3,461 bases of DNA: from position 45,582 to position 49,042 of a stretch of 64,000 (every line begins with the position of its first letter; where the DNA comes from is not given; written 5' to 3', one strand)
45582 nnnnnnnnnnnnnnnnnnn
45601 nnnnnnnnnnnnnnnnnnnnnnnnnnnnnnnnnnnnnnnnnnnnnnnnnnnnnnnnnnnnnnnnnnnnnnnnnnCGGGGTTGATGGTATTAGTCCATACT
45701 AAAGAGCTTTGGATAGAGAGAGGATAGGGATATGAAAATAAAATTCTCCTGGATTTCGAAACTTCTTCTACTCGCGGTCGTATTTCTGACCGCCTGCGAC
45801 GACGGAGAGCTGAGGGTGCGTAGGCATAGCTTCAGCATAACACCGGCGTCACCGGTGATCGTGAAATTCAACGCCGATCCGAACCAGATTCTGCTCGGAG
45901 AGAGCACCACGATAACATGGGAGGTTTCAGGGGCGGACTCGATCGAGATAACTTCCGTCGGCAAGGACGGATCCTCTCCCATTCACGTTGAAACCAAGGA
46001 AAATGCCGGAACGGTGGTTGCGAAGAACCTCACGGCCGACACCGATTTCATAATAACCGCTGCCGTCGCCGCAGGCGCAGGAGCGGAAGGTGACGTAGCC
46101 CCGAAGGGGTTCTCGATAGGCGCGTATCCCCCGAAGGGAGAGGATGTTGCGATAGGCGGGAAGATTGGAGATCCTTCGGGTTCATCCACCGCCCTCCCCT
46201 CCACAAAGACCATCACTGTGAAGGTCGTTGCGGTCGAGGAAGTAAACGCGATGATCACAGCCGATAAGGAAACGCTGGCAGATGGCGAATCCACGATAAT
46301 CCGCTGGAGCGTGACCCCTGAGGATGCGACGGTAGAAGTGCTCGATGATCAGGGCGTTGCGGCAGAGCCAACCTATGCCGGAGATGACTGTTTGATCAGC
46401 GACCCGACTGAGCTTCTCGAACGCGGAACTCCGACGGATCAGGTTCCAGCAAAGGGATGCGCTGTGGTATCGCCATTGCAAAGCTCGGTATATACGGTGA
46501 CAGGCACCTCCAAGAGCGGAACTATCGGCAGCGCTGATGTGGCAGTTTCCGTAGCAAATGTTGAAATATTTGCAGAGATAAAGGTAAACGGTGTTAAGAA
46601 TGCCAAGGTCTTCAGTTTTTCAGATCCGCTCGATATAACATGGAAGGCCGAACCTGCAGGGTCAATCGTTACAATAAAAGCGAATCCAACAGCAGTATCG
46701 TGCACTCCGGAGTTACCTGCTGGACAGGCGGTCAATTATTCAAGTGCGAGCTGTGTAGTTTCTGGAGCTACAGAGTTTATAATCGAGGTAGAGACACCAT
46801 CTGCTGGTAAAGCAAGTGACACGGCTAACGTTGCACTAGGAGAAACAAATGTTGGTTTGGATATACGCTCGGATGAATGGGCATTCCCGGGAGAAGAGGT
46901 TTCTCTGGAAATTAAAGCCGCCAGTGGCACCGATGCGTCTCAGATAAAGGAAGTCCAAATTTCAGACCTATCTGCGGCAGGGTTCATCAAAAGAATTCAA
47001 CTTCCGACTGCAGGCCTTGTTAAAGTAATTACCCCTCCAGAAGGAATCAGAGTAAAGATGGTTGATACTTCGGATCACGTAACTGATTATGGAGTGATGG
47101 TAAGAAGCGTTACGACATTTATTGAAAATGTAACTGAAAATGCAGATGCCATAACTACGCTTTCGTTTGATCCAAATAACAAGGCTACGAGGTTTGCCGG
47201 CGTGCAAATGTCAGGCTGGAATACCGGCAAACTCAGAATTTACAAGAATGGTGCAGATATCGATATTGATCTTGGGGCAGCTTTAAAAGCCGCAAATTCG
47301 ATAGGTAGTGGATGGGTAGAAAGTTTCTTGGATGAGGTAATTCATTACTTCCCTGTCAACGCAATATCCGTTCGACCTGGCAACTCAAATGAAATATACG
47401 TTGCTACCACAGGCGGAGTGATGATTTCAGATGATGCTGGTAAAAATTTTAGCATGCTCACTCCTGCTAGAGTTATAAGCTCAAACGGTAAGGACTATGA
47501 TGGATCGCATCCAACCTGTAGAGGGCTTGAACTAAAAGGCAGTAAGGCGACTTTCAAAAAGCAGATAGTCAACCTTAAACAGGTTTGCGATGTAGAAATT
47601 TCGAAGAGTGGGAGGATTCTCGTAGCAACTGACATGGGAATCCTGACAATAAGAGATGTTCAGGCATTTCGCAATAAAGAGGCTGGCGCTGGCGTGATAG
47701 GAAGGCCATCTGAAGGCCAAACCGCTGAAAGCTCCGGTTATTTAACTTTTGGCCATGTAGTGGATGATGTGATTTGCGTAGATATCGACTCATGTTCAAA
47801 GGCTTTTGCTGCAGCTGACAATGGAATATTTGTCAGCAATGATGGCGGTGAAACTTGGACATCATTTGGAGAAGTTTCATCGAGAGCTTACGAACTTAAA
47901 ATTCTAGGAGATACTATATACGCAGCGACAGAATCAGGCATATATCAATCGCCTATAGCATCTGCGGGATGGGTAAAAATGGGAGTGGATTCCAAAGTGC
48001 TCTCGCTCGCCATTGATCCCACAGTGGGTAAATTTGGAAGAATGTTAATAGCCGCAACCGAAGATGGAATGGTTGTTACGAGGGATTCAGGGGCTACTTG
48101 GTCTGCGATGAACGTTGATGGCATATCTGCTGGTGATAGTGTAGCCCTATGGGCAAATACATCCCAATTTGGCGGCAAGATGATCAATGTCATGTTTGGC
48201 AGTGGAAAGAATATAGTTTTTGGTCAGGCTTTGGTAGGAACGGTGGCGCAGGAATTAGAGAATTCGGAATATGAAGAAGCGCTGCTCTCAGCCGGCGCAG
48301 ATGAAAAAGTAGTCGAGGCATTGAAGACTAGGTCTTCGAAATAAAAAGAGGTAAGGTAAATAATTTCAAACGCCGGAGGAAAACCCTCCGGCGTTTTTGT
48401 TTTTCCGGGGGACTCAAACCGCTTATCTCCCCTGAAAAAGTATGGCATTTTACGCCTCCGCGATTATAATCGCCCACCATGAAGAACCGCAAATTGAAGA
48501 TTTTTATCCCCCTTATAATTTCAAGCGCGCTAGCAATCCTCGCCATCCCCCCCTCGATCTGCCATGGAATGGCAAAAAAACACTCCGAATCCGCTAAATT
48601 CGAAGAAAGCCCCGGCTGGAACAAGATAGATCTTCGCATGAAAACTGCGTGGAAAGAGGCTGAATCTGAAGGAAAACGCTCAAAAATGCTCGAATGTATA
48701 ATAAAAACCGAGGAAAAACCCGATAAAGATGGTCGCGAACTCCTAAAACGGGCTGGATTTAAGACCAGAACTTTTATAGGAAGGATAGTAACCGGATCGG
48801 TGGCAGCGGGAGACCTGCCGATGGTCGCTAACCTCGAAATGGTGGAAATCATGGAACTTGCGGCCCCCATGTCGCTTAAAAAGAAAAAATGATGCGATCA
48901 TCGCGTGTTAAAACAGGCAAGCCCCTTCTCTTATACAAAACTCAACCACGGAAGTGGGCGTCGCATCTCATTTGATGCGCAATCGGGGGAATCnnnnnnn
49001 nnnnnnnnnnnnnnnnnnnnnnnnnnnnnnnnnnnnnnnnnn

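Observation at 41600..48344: Self-contained 3-gene orphan locus: helical Cys protein, signal-less barrel-like protein and Ig/propeller lipoprotein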

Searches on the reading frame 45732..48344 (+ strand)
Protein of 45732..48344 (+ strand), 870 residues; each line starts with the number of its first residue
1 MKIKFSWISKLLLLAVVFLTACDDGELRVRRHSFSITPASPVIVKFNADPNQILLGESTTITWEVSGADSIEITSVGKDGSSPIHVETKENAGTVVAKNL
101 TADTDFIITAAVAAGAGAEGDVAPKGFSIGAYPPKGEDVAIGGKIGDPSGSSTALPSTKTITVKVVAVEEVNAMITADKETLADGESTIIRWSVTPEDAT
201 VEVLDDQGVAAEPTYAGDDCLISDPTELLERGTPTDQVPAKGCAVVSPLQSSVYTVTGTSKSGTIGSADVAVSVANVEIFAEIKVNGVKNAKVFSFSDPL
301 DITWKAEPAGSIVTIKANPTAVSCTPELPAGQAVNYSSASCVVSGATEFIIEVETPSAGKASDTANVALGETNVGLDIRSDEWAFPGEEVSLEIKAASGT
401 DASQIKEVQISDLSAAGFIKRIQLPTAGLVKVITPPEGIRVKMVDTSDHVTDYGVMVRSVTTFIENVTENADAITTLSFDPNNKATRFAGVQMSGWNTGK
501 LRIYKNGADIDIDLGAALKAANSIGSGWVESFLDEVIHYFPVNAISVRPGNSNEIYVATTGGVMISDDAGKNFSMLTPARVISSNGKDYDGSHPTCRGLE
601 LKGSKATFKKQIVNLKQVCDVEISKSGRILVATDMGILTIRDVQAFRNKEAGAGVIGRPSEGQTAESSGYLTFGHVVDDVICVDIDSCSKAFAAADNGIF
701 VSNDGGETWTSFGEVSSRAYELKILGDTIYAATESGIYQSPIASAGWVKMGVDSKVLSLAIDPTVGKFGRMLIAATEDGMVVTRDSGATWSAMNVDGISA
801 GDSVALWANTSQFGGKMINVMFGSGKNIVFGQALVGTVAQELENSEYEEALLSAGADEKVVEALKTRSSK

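Call 3: search_protein_families(library=pfam, proteins=[window:45732-48344:+], max_evalue=1)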
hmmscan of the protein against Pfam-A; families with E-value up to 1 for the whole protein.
window:45732-48344:+ (870 aa): 2 families
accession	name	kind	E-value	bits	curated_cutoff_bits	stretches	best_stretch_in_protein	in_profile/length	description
PF02012.26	BNR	-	2.8e-06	26.9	27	1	700-710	1-11/12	BNR/Asp-box repeat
PF15902.12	Sortilin-Vps10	-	0.0053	16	33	0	695-711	375-391/446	Sortilin, neurotensin receptor 3,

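Call 4: search_protein_families(library=ncbifam, proteins=[window:45732-48344:+], max_evalue=1)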
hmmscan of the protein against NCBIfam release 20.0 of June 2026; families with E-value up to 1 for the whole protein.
window:45732-48344:+ (870 aa): 3 families
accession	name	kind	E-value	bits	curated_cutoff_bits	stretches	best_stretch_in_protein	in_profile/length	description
NF045728.1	glycosyl_F510_1955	equivalog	1.4e-16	60.6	175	2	625-794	15-174/246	F510_1955 family glycosylhydrolase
NF052228.1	T9SS_PorZ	equivalog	0.012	14.1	260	1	612-714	528-626/757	type IX secretion system anionic LPS delivery protein PorZ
NF005815.0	PRK07681.1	equivalog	0.14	11.1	545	1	434-492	45-103/399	LL-diaminopimelate aminotransferase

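Call 11: search_solved_structures(query=window:45732-48344:+, max_evalue=1)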
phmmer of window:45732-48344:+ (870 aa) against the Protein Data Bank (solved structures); distinct sequences matched with E-value up to 1: 1.
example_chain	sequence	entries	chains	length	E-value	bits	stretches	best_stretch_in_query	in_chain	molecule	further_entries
6p2k_A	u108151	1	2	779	0.57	11.7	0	541-578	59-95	Fibronectin type III domain-containing protein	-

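Call 15: find_homologous_proteins(query=window:45732-48344:+)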
Query window:45732-48344:+ (870 aa): 14 proteins with E <= 0.001 among 8000 candidates.
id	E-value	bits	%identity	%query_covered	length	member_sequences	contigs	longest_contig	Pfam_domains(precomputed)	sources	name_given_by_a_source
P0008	0.0e+0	1740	91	100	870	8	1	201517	-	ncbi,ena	-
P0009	0.0e+0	1081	60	100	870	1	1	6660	-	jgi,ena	-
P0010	0.0e+0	1072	59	100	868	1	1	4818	-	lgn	-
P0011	5.3e-272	923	50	100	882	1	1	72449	-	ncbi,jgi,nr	ncbi:MAG: hypothetical protein HN337_08560 [Deltaproteobacteria bacterium]|jgi:hypothetical protein|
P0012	9.4e-265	899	50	100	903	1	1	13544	-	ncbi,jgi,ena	-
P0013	2.6e-260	885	49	97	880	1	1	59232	-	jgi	jgi:hypothetical protein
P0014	1.5e-240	819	47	99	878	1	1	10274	PF02012.27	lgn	-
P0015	1.2e-209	717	44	99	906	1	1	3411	-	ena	-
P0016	1.3e-196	674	42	98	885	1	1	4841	-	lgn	-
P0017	1.7e-92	329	34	89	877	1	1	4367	-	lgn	-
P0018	2.6e-45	173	27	94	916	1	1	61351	-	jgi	jgi:hypothetical protein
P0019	4.0e-8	50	37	9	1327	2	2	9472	PF07679.23,PF13895.13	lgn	-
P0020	2.1e-5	41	54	4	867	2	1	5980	-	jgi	-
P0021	2.5e-5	41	43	6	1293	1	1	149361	-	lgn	-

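Call 16: find_encoding_contigs(protein=P0011, flank=10000, max_places=2)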
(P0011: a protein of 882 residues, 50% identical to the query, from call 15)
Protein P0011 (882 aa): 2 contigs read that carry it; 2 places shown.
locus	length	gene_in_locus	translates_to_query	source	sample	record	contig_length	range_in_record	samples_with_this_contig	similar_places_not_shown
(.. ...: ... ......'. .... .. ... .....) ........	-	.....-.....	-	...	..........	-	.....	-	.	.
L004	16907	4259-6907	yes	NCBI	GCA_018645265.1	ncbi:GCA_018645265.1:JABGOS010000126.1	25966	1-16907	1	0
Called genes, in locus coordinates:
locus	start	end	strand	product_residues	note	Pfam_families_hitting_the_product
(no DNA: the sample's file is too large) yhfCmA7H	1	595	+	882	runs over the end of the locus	PF20437:LonC_helical, PF13654:AAA_32, PF20436:LonB_AAA-LID, PF05362:Lon_C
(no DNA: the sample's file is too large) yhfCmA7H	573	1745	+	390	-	PF05343:Peptidase_M42, PF04389:Peptidase_M28 (weak)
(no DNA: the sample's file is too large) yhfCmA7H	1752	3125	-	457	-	PF01212:Beta_elim_lyase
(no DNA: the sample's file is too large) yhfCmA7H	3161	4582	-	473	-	PF07690:MFS_1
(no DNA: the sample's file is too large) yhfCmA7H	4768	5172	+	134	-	PF08211:dCMP_cyt_deam_2 (weak), PF00383:dCMP_cyt_deam_1, PF26947:CDL (weak)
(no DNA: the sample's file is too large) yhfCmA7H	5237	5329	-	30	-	-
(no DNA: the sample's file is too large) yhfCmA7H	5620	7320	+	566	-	-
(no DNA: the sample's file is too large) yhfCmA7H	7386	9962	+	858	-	-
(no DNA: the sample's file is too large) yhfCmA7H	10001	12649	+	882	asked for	-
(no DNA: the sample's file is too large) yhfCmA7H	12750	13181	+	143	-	-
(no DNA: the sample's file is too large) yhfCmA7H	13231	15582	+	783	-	PF00082:Peptidase_S8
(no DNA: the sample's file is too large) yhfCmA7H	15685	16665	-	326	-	-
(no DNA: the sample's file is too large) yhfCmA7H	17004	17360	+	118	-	PF00166:Cpn10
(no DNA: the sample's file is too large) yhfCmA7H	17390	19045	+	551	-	-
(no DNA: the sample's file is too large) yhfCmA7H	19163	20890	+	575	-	-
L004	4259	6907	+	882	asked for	-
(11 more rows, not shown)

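Call 17: find_encoding_contigs(protein=P0013, flank=10000, max_places=2)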
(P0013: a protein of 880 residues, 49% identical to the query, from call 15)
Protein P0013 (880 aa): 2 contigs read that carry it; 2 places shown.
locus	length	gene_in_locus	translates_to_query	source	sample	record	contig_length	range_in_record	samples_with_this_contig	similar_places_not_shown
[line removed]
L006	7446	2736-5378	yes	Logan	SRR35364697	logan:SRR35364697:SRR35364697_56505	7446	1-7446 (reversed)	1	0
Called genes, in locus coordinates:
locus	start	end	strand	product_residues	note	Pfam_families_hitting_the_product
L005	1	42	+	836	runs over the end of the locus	PF20437:LonC_helical, PF13654:AAA_32, PF20436:LonB_AAA-LID, PF05362:Lon_C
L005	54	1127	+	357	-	PF05343:Peptidase_M42 (weak), PF01546:Peptidase_M20, PF05343:Peptidase_M42, PF04389:Peptidase_M28 (weak)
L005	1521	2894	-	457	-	PF01212:Beta_elim_lyase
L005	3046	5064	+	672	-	PF03169:OPT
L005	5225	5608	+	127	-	PF00383:dCMP_cyt_deam_1, PF08211:dCMP_cyt_deam_2 (weak), PF26947:CDL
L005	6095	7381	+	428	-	-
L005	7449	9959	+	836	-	-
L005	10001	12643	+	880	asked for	-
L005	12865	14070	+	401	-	PF13173:AAA_14, PF13401:AAA_22 (faint), PF13635:DUF4143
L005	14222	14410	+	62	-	-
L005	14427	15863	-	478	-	PF13650:Asp_protease_2 (weak), PF13975:gag-asp_proteas (weak), PF00595:PDZ (weak), PF13180:PDZ_2, PF17820:PDZ_6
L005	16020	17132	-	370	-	-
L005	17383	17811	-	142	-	PF05168:HEPN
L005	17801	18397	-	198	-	PF12802:MarR_2 (weak), PF01909:NTP_transf_2 (weak), PF18765:Polbeta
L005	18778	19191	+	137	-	-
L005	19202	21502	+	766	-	PF00082:Peptidase_S8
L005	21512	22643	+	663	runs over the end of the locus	PF05226:CHASE2, PF00211:Guanylate_cyc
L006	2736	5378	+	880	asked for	-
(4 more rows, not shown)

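Call 18: find_encoding_contigs(protein=P0018, flank=10000, max_places=2)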
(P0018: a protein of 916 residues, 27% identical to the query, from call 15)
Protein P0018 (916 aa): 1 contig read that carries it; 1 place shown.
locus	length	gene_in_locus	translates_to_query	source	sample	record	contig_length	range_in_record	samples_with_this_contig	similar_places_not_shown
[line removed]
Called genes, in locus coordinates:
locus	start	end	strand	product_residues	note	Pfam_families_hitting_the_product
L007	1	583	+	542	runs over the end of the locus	-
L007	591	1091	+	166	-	-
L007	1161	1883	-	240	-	-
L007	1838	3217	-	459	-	PF00202:Aminotran_3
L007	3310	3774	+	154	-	-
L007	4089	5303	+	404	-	-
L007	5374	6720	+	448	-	-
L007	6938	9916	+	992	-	-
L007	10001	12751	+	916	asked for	-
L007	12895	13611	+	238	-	-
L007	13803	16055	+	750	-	PF00082:Peptidase_S8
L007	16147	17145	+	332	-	PF01208:URO-D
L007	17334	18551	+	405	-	PF04055:Radical_SAM, PF06969:HemN_C (weak)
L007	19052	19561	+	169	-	PF00762:Ferrochelatase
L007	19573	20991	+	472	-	PF07992:Pyr_redox_2 (weak), PF00070:Pyr_redox (faint), PF00890:FAD_binding_2 (weak), PF01266:DAO, PF01593:Amino_oxidase, PF03486:HI0933_like (faint), PF12831:FAD_oxidored (weak), PF13450:NAD_binding_8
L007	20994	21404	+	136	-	-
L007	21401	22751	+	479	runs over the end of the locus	PF01565:FAD_binding_4, PF02913:FAD-oxidase_C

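Call 35: find_related_loci(query=A2, collection=genome_contigs, flank=10000)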
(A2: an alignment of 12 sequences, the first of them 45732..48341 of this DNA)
Query A2 (870 aa) in genome_contigs; peptide patterns used: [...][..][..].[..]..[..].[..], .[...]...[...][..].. (x = any residue, [..] = any of these).
80 stretches matched a pattern; 10 encode a relative of the query (tblastn E <= 1e-3); 10 distinct loci.
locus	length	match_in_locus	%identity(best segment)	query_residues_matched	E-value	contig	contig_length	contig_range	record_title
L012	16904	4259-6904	50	1-867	0e+0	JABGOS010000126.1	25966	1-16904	MAG: Deltaproteobacteria bacterium isolate co234_bin13 NODE_3661_length_25966_cov_5.378334, whole genome shotgun sequenc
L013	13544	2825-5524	50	1-864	0e+0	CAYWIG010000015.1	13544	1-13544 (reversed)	MAG TPA_asm: uncultured Myxococcales bacterium isolate SRP077602_co8_292 genome assembly, contig: NODE_6556_length_13544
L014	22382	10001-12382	34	1-790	3e-107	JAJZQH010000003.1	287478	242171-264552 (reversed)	MAG: bacterium isolate SKS1.bin41 NODE_22_length_287478_cov_12.480802, whole genome shotgun sequence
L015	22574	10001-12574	33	1-843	3e-104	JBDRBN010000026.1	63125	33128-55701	MAG: Pseudomonadota bacterium isolate MEGAHIT-group-1.13 k141_962103, whole genome shotgun sequence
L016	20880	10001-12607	30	13-835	9e-83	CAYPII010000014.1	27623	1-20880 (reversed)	MAG TPA_asm: uncultured Myxococcales bacterium isolate SRP141376_co4_47 genome assembly, contig: NODE_3154_length_27623_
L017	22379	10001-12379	31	1-787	2e-82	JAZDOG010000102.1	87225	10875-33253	MAG: Pseudomonadota bacterium isolate MEGAHIT-group-0.760 k141_19111666, whole genome shotgun sequence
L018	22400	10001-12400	29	13-794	2e-74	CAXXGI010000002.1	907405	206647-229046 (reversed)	MAG: bacterium isolate 6c96434a-ce13-4ced-a411-5e06885b37c0 genome assembly, contig: contig_2, whole genome shotgun sequ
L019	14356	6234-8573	33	22-793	2e-97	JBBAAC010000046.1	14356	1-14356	MAG: bacterium isolate SO_2017_GW3_31 scaffold_2176_c1_OW296A_2017, whole genome shotgun sequence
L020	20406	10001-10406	53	36-83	7e-8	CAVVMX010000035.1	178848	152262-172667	MAG: uncultured Chloroflexia bacterium isolate MFD00709.bin.2.156 genome assembly, contig: contig_92485, whole genome sh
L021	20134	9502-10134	33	672-794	6e-7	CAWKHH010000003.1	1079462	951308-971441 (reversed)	MAG: Ignavibacteriota bacterium isolate MFD05942.bin.1.310 genome assembly, contig: contig_15242, whole genome shotgun s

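Call 54: search_solved_structures(query=A2, max_evalue=1)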
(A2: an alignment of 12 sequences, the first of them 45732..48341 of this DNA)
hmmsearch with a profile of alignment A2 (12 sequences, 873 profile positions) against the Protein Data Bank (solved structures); distinct sequences matched with E-value up to 1: 17.
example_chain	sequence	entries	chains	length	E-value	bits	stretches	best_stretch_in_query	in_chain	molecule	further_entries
6p2k_A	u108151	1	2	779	2.5e-11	45.6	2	698-769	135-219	Fibronectin type III domain-containing protein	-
3b7f_A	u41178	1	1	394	0.00011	23.7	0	548-583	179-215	Glycosyl hydrolase, BNR repeat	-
2cn2_A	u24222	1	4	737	0.017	16.3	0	540-582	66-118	BETA-1,4-XYLOGLUCAN HYDROLASE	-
2cn3_A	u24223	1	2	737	0.02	16.2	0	540-582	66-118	BETA-1,4-XYLOGLUCAN HYDROLASE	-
8am5_S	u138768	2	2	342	0.033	15.4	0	746-812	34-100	Photosystem II assembly lipoprotein Ycf48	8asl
7evf_AA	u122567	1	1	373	0.036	15.3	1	680-796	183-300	PQQ_3 domain-containing protein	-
7eq5_A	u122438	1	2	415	0.057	14.6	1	694-796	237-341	Membrane associated protein kinase with beta-propeller domain, pyrrolo-quinoline quinone b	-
5oj3_A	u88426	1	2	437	0.063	14.5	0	560-595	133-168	Photosystem II stability/assembly factor HCF136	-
5ojr_A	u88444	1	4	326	0.071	14.3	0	557-582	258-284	Ycf48-like protein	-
5ojp_A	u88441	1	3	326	0.071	14.3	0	557-582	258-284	Ycf48-like protein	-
2xbg_A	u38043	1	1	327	0.071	14.3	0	557-582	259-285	YCF48-LIKE PROTEIN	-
7dxn_A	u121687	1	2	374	0.084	14.1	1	694-796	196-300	Membrane associated protein kinase with beta-propeller domain, pyrrolo-quinoline quinone b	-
5oj5_A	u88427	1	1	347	0.091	13.9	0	557-582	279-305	Ycf48-like protein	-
7kn8_A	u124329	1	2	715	0.33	12.1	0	705-757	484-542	Cellulase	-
4lgn_A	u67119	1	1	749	0.38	11.9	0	698-798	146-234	Cellulose-binding, family II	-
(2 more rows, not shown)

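Call 70: search_protein_families(library=padloc, proteins=[window:45732-48344:+], max_evalue=0.1)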
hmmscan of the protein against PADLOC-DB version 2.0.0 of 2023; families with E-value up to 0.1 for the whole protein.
window:45732-48344:+ (870 aa): 0 families

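Call 71: search_protein_families(library=phrogs, proteins=[window:45732-48344:+], max_evalue=0.1)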
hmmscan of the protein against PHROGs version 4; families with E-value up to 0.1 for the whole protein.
window:45732-48344:+ (870 aa): 1 family
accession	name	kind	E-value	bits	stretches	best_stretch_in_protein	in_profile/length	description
phrog_2155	-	head and packaging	4.1e-07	29.9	1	37-116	855-927/1193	virion structural protein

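Call 88: search_protein_families(library=pfam, proteins=[L014:1652-3196:+, L014:4418-5377:+, L014:5603-6859:+, L015:5469-6950:+, L019:683-1525:+, L018:4614-6677:+, L017:5989-6930:+, L007:5374-6717:+, L005:6095-7378:+, L015:4365-5207:+], max_evalue=0.1)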
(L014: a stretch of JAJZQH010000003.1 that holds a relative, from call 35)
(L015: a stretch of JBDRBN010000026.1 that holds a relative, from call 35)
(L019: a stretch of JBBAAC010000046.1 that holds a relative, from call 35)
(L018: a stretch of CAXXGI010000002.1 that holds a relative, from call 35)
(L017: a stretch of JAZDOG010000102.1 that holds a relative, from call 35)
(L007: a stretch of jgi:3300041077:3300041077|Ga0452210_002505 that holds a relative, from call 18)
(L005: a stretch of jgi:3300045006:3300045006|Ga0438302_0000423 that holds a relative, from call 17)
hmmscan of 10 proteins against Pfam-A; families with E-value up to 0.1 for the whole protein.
L014:1652-3196:+ (515 aa): 1 family
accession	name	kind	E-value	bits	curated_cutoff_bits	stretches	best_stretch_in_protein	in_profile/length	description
PF02403.27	Seryl_tRNA_N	-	0.019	15.7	28.2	1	373-445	30-98/108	Seryl-tRNA synthetase N-terminal domain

L014:4418-5377:+ (320 aa): 0 families

L014:5603-6859:+ (419 aa): 0 families

L015:5469-6950:+ (494 aa): 0 families

L019:683-1525:+ (281 aa): 0 families

L018:4614-6677:+ (688 aa): 2 families
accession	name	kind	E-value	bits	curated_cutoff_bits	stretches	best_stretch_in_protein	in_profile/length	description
PF12889.12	DUF3829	-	0.0077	16.3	26.8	1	322-462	20-157/285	Protein of unknown function (DUF3829)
PF06873.16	SerH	-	0.011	15.1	22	1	530-600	145-295/419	Cell surface immobilisation antigen SerH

L017:5989-6930:+ (314 aa): 0 families

L007:5374-6717:+ (448 aa): 0 families

L005:6095-7378:+ (428 aa): 0 families

L015:4365-5207:+ (281 aa): 3 families
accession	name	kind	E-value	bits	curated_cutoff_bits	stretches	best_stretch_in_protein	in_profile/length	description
PF06810.17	Phage_scaffold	-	0.03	14.7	35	1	185-249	28-88/170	Phage capsid assembly scaffolding protein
PF24615.2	Spectrin_Anc-1_2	-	0.07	13.8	28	0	196-245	38-88/105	Nuclear anchorage protein 1, spectrin repeat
PF15141.11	UQCC3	-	0.092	13.1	33.6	0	208-246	33-70/87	Ubiquinol-cytochrome-c reductase complex assembly factor 3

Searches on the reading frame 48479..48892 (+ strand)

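Call 3: search_protein_families(library=pfam, proteins=[window:48479-48892:+], max_evalue=1)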
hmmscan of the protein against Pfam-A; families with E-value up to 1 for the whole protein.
window:48479-48892:+ (137 aa): 1 family
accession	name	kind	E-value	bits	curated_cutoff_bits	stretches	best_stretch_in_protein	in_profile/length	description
PF05859.17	Mis12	-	0.18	11.9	25.7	1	20-94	86-161/231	Mis12 protein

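Call 4: search_protein_families(library=ncbifam, proteins=[window:48479-48892:+], max_evalue=1)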
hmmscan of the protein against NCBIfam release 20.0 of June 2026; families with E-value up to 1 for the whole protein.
window:48479-48892:+ (137 aa): 0 families

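Call 70: search_protein_families(library=padloc, proteins=[window:48479-48892:+], max_evalue=0.1)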
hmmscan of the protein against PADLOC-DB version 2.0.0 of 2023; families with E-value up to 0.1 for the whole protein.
window:48479-48892:+ (137 aa): 0 families

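Call 71: search_protein_families(library=phrogs, proteins=[window:48479-48892:+], max_evalue=0.1)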
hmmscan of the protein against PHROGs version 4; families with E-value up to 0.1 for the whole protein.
window:48479-48892:+ (137 aa): 0 families
